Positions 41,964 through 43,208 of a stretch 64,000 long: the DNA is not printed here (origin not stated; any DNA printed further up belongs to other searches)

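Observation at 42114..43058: Unassigned 314-aa lipoprotein wedged between cdiB and cdiA, with features reminiscent of surface-exposed lipoproteins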

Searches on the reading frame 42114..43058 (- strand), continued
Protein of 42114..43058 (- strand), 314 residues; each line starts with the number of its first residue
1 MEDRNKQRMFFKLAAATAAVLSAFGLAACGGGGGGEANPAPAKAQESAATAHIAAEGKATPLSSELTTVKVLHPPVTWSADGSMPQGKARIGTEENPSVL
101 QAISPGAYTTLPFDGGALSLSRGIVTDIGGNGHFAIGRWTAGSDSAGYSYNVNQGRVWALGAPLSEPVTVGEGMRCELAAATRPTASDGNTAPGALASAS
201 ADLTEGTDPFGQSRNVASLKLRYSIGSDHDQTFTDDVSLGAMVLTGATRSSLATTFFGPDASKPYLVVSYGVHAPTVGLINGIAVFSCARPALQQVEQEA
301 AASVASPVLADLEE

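Call 35: search_protein_families(library=pfam, proteins=[P0194, P0146, P0175, P0162, P0173, P0172, P0183, P0177, P0161, P0137], max_evalue=0.1)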
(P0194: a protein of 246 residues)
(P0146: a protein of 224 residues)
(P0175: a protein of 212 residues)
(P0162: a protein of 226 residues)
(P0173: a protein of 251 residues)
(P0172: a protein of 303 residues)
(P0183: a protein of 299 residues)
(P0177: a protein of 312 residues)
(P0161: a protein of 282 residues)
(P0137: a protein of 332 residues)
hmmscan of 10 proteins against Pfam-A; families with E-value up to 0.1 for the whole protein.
P0194 (246 aa): 1 family
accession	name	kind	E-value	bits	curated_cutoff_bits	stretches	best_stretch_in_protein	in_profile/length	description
PF01298.24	TbpB_B_D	-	0.0023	18.9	26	1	163-236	57-118/126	C-lobe and N-lobe beta barrels of Tf-binding protein B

P0146 (224 aa): 0 families

P0175 (212 aa): 0 families

P0162 (226 aa): 1 family
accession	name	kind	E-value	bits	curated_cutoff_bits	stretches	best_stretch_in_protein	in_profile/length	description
PF01298.24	TbpB_B_D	-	0.00029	21.8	26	1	128-213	36-116/126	C-lobe and N-lobe beta barrels of Tf-binding protein B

P0173 (251 aa): 0 families

P0172 (303 aa): 0 families

P0183 (299 aa): 0 families

P0177 (312 aa): 0 families

P0161 (282 aa): 0 families

P0137 (332 aa): 0 families

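Call 36: search_solved_structures(query=A2, max_evalue=10, show_alignments=2)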
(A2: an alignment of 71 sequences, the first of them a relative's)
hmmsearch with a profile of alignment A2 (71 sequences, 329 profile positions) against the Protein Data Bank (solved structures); distinct sequences matched with E-value up to 10: 9.
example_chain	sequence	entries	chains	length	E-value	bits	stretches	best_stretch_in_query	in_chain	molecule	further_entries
7mbz_E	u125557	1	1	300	0.00094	22.1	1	3-47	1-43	Lipoprotein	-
3x1f_A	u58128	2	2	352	0.076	15.8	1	8-48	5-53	Nitrite reductase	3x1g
3x1n_A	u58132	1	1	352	0.077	15.8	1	8-48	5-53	Nitrite reductase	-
3x1e_A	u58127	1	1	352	0.078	15.7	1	8-48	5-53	Nitrite reductase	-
3omb_A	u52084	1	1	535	0.2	14.4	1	3-45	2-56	Extracellular solute-binding protein, family 1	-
6fth_A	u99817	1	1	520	0.28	13.9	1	13-119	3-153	Extracellular solute-binding protein, family 1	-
9lti_T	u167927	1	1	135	0.55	12.9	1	9-68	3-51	Secreted protein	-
4peu_A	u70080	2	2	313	0.71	12.6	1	8-52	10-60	Uncharacterized protein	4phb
8fa4_B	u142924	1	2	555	2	11.2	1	16-77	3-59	Glycoside hydrolase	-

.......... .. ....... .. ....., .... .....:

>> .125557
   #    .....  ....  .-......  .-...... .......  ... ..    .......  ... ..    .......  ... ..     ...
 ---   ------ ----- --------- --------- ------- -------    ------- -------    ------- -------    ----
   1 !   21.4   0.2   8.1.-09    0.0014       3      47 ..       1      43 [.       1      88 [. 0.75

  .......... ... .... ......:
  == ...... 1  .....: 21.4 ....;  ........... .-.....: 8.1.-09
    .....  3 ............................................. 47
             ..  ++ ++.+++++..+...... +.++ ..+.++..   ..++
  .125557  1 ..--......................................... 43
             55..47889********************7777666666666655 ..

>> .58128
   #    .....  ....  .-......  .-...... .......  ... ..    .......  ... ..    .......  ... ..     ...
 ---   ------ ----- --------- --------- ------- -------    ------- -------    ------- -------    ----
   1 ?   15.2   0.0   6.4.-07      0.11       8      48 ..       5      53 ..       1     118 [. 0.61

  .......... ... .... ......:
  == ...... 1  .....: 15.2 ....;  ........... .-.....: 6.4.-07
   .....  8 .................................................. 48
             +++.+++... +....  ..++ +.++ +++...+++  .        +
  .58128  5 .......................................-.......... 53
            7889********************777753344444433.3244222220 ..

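Call 37: search_solved_structures(query=P0162, max_evalue=10, show_alignments=3)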
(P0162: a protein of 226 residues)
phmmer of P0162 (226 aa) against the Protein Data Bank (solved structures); distinct sequences matched with E-value up to 10: 6.
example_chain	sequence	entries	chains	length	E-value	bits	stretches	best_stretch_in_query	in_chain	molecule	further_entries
5kkx_A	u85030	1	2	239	0.0047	19.7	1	128-220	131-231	TbpB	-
4aro_A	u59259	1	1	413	0.55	12.9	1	36-121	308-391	HISTIDINE ACID PHOSPHATASE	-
4ars_A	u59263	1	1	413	0.66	12.7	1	37-121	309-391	HISTIDINE ACID PHOSPHATASE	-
4aru_A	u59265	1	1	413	0.67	12.7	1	37-121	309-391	HISTIDINE ACID PHOSPHATASE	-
5ocr_A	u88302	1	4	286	1.5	11.5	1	35-100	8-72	Kappa-carrageenase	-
4v5z_Ab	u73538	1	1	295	4.1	10.1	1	108-141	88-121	40S Ribosomal protein SA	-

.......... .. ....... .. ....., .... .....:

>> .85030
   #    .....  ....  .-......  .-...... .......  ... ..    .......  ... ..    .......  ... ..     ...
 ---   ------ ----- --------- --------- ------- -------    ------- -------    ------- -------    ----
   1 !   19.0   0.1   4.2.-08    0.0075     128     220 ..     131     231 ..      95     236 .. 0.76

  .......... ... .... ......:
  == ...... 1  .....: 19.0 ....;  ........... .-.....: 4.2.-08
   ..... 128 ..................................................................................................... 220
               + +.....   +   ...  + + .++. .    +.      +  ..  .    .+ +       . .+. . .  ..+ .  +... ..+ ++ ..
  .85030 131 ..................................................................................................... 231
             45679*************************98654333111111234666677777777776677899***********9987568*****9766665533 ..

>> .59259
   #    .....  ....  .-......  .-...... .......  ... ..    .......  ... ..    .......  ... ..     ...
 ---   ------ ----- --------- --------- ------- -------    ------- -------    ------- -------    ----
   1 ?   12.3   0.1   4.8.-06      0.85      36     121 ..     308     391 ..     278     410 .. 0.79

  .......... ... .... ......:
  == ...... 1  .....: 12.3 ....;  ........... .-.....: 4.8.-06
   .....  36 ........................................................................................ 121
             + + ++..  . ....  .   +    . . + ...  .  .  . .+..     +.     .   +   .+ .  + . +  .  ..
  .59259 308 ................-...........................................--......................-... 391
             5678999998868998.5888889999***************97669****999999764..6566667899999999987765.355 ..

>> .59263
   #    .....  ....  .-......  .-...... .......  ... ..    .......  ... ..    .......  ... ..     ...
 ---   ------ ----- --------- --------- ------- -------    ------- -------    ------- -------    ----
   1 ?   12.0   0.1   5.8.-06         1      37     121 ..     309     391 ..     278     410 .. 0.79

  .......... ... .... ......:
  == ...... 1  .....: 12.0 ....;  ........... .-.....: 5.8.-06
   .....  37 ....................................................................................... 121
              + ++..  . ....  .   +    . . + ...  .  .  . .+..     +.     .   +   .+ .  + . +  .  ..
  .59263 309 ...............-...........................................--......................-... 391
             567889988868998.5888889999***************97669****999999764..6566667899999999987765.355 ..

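Call 41: find_homologous_proteins(query=P0162, max_evalue=0.001)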
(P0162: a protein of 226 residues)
Query P0162 (226 aa): 49 proteins with E <= 0.001 among 4991 candidates.
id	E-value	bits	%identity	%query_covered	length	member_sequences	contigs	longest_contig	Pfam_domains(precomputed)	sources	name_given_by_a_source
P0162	4.0e-135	466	100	100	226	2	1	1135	-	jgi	jgi:hypothetical protein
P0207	4.5e-61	224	54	100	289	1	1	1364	-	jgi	jgi:hypothetical protein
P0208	2.9e-58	215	55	100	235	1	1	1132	-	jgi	-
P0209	4.8e-58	214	56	100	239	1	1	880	-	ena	-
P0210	2.4e-57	212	53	100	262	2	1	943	-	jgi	jgi:hypothetical protein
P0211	9.2e-56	207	53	100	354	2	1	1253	-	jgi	jgi:hypothetical protein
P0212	9.5e-56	207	56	100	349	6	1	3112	-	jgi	jgi:hypothetical protein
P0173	1.2e-54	203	52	100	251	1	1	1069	-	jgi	jgi:hypothetical protein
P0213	2.3e-52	196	56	88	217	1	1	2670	-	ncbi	ncbi:MAG: hypothetical protein ACREUX_09645, partial [Burkholderiales bacterium]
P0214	2.3e-51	192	52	92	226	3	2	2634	-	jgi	jgi:hypothetical protein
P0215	4.4e-51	191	54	88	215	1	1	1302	-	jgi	jgi:hypothetical protein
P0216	4.7e-51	191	53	100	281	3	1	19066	-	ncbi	ncbi:MAG TPA: hypothetical protein VGI18_08850, partial [Burkholderiales bacterium]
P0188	5.7e-51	191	50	100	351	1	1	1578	-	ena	-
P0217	8.7e-51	190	58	78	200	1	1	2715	-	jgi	-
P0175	2.2e-50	189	58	80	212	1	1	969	-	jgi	jgi:hypothetical protein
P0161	2.0e-45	173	45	100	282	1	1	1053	-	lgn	-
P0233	4.9e-43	165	41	100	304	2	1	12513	-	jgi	-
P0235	3.4e-41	159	48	100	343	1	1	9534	-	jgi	jgi:hypothetical protein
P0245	2.7e-30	124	43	100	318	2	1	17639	-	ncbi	ncbi:MAG: hypothetical protein WCA64_06745 [Gallionella sp.]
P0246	5.5e-29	119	57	56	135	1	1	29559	-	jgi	jgi:hypothetical protein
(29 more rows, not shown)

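Call 43: search_solved_structures(query=A3, max_evalue=1, show_alignments=2)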
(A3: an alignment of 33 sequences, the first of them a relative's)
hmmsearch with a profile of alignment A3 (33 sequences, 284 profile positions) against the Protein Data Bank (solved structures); distinct sequences matched with E-value up to 1: 1.
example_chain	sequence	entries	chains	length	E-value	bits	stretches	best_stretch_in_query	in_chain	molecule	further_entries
5kkx_A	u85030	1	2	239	0.0017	20.6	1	182-278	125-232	TbpB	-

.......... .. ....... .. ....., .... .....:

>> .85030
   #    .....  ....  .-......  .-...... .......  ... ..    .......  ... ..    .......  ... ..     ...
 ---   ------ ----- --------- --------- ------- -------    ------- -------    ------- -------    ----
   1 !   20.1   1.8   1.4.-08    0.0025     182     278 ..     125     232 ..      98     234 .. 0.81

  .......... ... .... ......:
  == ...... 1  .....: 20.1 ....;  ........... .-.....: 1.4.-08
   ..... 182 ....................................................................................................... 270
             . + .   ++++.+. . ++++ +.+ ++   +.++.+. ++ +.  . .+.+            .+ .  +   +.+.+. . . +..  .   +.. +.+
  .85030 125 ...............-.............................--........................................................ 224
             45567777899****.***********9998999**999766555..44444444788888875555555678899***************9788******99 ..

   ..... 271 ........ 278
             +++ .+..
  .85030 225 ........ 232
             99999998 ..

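Call 45: search_protein_families(library=pfam, alignment_id=A3, max_evalue=0.1)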
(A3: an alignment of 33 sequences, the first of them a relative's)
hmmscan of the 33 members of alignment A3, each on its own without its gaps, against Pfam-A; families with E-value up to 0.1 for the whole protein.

A. member 1, P0162 (226 aa): 1 family
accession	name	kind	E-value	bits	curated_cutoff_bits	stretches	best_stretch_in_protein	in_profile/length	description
PF01298.24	TbpB_B_D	-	0.00029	21.8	26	1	128-213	36-116/126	C-lobe and N-lobe beta barrels of Tf-binding protein B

B. families by the number of members that match (of 33 scanned): 5 families
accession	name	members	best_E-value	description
PF01298.24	TbpB_B_D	5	0.00029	C-lobe and N-lobe beta barrels of Tf-binding protein B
PF00553.25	CBM_2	1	0.0055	Cellulose binding domain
PF07293.16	DUF1450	1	0.05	Protein of unknown function (DUF1450)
PF01203.25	T2SSN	1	0.051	Type II secretion system (T2SS), protein N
PF05593.20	RHS_repeat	1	0.1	RHS Repeat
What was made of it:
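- On Slam/T11SS-dependent surface lipoprotein (TbpB-like fold): A3 hits TbpB 5kkx at E 0.0017 and PF01298 below threshold (calls 43, 45).
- A3 points to TbpB: its only PDB hit is TbpB 5kkx (E 0.0017), and 5 of 33 members hit PF01298 below threshold (calls 43, 45).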

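Call 50: find_encoding_contigs(protein=window:42114-43058:-, flank=3000, max_places=4)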
Protein window:42114-43058:- (314 aa): 5 contigs read that carry it; 4 places shown.
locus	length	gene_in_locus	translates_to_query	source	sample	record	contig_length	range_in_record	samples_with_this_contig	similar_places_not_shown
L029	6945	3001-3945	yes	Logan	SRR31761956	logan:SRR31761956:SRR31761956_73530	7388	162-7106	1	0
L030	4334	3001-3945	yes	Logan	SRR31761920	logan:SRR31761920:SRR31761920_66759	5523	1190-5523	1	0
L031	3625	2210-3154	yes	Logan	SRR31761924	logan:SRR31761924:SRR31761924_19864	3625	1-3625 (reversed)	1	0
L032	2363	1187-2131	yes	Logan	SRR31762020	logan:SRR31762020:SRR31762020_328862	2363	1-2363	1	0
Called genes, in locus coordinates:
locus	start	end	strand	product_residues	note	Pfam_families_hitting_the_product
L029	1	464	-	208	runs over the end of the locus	?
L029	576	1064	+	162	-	PF13404:HTH_AsnC-type, PF13412:HTH_24, PF01037:AsnC_trans_reg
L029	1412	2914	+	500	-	PF08479:POTRA_2, PF17287:POTRA_3, PF03865:ShlB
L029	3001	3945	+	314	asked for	-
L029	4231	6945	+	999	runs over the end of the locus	?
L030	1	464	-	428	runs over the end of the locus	PF00070:Pyr_redox (weak), PF00890:FAD_binding_2 (weak), PF01266:DAO, PF01593:Amino_oxidase (faint), PF03486:HI0933_like (faint), PF07992:Pyr_redox_2 (faint), PF13450:NAD_binding_8 (weak)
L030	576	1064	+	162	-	PF13404:HTH_AsnC-type, PF13412:HTH_24, PF01037:AsnC_trans_reg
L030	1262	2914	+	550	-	PF08479:POTRA_2, PF17287:POTRA_3, PF03865:ShlB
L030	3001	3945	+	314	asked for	-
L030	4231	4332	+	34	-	?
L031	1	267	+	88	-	?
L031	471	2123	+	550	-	PF08479:POTRA_2, PF17287:POTRA_3, PF03865:ShlB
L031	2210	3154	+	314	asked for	-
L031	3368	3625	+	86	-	?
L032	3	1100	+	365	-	?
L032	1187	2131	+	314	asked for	-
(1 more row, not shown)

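Call 59: find_encoding_contigs(protein=P0245, flank=8000, max_places=2)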
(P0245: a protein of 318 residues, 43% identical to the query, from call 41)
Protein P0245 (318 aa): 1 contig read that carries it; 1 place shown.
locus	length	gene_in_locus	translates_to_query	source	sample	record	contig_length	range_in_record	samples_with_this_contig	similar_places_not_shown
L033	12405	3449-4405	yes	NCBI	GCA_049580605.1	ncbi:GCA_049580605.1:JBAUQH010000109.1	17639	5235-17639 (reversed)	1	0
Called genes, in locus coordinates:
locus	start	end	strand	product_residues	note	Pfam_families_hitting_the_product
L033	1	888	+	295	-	PF24857:THR4_C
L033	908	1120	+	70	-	-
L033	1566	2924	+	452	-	PF00515:TPR_1 (faint), PF07719:TPR_2 (faint), PF13432:TPR_16, PF14559:TPR_19, PF04575:SlipAM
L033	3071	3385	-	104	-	-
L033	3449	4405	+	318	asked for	-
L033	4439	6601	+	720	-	PF13429:TPR_15 (weak), PF13432:TPR_16 (weak), PF14559:TPR_19, PF23914:TPR_CcmH_CycH, PF13424:TPR_12, PF13414:TPR_11, PF13432:TPR_16, PF13844:Glyco_transf_41, +15 more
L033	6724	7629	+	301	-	PF03547:Mem_trans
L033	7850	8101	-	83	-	-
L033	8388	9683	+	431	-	PF00202:Aminotran_3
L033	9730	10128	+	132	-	PF06339:Ectoine_synth, PF07883:Cupin_2 (weak)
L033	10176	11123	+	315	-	PF05721:PhyH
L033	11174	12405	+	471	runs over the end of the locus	PF00474:SSF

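Call 60: find_encoding_contigs(protein=P0216, flank=8000, max_places=2)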
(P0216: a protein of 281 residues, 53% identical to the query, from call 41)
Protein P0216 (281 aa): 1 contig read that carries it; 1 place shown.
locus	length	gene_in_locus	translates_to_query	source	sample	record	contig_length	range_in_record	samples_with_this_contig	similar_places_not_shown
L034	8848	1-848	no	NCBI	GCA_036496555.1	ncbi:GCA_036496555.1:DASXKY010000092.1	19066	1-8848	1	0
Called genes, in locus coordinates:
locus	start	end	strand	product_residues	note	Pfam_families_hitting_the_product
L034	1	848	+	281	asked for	?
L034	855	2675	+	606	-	PF00515:TPR_1 (faint), PF07719:TPR_2 (faint), PF13424:TPR_12 (faint), PF13428:TPR_14 (faint), PF13432:TPR_16, PF13431:TPR_17 (faint), PF13844:Glyco_transf_41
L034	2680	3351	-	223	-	PF13640:2OG-FeII_Oxy_3, PF18331:PKHD_C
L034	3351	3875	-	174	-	PF13640:2OG-FeII_Oxy_3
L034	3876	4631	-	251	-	PF23441:SDR, PF00106:adh_short, PF08659:KR, PF13561:adh_short_C2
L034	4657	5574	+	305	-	PF01047:MarR (weak), PF12802:MarR_2, PF00583:Acetyltransf_1, PF13673:Acetyltransf_10, PF13508:Acetyltransf_7, PF08445:FR47 (weak)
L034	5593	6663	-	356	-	PF00990:GGDEF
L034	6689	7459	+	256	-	PF23441:SDR (weak), PF00106:adh_short, PF08659:KR (weak), PF13561:adh_short_C2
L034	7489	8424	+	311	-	PF05853:BKACE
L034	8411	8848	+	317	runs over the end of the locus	PF03401:TctC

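Call 61: find_encoding_contigs(protein=P0246, flank=8000, max_places=2)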
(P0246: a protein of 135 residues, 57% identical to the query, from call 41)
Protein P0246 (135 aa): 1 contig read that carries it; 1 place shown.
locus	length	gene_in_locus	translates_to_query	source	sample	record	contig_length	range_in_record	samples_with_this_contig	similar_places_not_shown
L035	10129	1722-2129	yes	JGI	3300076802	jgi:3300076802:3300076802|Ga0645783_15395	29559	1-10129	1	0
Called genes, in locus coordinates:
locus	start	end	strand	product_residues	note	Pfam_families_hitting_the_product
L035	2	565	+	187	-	?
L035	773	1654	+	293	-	PF04773:FecR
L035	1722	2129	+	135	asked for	-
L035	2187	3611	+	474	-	PF04773:FecR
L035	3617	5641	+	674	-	PF12895:ANAPC3 (faint), PF13371:TPR_9 (weak), PF13432:TPR_16 (weak), PF23914:TPR_CcmH_CycH, PF07719:TPR_2 (weak), PF13414:TPR_11 (weak), PF13432:TPR_16, PF13844:Glyco_transf_41, +6 more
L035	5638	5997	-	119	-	PF13640:2OG-FeII_Oxy_3, PF18331:PKHD_C (weak)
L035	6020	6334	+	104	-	-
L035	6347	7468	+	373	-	PF13433:Peripla_BP_5 (faint), PF13458:Peripla_BP_6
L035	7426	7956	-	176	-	PF01406:tRNA-synt_1e, PF09334:tRNA-synt_1g (weak), PF01921:tRNA-synt_1f (weak)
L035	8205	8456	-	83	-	PF01406:tRNA-synt_1e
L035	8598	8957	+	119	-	PF13474:SnoaL_3 (faint), PF14534:DUF4440, PF24125:Cds6_C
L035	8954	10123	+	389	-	PF03734:YkuD, PF24125:Cds6_C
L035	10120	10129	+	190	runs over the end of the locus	PF00160:Pro_isomerase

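Call 62: find_encoding_contigs(protein=P0233, flank=8000, max_places=2)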
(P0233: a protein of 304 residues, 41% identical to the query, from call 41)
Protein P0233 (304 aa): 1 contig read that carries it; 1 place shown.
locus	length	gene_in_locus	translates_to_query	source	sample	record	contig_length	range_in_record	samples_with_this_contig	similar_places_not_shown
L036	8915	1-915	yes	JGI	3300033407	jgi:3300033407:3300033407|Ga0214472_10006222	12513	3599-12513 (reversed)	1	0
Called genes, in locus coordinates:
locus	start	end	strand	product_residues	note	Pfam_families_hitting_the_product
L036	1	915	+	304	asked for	?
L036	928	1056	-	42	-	-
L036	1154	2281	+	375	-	PF13433:Peripla_BP_5 (faint), PF13458:Peripla_BP_6, PF01094:ANF_receptor (faint)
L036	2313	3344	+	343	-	PF03150:CCP_MauG, PF00034:Cytochrom_C (faint)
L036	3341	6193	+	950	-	PF19443:DAHL, PF08448:PAS_4 (faint), PF00989:PAS, PF13188:PAS_8 (weak), PF13426:PAS_9, PF08447:PAS_3 (weak), PF00990:GGDEF, PF00563:EAL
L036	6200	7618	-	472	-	PF01921:tRNA-synt_1f (faint), PF01406:tRNA-synt_1e, PF00133:tRNA-synt_1 (faint), PF09334:tRNA-synt_1g (weak), PF09190:DALR_2, PF23493:CysS_C (weak)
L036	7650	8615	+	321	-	PF13432:TPR_16, PF12895:ANAPC3 (weak), PF14559:TPR_19 (weak), PF14559:TPR_19, PF00515:TPR_1 (weak), PF07719:TPR_2 (weak), PF13414:TPR_11, PF24125:Cds6_C, +11 more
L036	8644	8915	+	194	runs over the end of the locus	PF00160:Pro_isomerase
